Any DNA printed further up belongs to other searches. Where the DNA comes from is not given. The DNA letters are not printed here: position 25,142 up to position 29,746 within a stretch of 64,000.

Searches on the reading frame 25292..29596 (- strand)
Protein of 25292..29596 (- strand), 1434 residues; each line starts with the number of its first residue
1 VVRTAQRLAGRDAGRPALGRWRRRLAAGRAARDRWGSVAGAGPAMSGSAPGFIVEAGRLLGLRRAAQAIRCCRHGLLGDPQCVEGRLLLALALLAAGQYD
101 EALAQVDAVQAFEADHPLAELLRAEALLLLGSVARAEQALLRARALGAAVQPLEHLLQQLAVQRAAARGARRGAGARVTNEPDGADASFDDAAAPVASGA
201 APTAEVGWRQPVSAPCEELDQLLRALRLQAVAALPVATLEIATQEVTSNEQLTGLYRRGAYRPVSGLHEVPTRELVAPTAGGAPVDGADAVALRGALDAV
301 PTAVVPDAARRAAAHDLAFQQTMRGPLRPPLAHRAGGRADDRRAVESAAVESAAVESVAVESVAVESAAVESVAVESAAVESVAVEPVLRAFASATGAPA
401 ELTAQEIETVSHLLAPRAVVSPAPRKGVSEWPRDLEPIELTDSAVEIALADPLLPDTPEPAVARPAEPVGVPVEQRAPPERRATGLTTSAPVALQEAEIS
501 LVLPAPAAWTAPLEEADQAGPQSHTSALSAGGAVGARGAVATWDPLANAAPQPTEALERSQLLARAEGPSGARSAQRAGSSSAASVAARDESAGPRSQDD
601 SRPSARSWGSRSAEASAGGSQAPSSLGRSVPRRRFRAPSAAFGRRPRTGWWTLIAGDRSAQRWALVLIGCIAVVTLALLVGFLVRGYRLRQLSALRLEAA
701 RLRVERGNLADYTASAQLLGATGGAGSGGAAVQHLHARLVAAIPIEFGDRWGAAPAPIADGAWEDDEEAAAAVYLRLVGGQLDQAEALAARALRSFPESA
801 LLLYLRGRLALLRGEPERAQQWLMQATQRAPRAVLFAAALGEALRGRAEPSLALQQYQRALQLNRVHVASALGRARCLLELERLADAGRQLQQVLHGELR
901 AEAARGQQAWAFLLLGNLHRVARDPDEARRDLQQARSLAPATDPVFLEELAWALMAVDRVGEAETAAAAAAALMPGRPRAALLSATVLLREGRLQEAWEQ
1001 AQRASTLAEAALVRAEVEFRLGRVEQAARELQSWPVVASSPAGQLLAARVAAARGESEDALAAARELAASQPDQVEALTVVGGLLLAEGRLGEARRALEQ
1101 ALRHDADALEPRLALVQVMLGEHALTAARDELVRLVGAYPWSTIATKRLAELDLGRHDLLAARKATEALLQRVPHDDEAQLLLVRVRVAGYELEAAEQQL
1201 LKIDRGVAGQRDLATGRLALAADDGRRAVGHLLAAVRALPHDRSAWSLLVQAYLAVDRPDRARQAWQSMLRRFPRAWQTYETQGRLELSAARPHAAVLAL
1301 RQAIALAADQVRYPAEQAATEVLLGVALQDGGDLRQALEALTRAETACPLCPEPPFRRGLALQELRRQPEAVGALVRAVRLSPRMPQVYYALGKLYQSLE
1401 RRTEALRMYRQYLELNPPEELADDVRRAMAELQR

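Call 28: search_protein_families(library=pfam, proteins=[window:25292-29596:-])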
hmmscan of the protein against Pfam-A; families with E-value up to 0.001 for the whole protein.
window:25292-29596:- (1434 aa): 10 families
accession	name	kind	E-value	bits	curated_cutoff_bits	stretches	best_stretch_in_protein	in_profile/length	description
PF13432.12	TPR_16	-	6.4e-27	94.1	32.7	2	1045-1105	1-61/65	Tetratricopeptide repeat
PF14559.12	TPR_19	-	6.8e-24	84.4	25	2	1085-1139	1-55/68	Tetratricopeptide repeat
PF07719.23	TPR_2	-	1.1e-17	63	27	0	1387-1417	2-32/34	Tetratricopeptide repeat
PF00515.34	TPR_1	-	2.4e-17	62.3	27.8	1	1387-1417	2-32/34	Tetratricopeptide repeat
PF13428.12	TPR_14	-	1e-14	54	23.5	0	1244-1284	2-42/44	Tetratricopeptide repeat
PF13181.12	TPR_8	-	2.5e-13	49.5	25.7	1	1387-1417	2-32/34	Tetratricopeptide repeat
PF12895.13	ANAPC3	-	1.9e-12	47.7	27.2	1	962-1031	7-79/82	Anaphase-promoting complex, cyclosome, subunit 3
PF13431.12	TPR_17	-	4.1e-09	36.5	24.4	0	791-821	4-34/34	Tetratricopeptide repeat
PF13414.12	TPR_11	-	8.1e-08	32.3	26.8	1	1367-1398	9-40/42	TPR repeat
PF13424.12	TPR_12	-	2.5e-05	24.8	30.1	0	868-940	2-76/77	Tetratricopeptide repeat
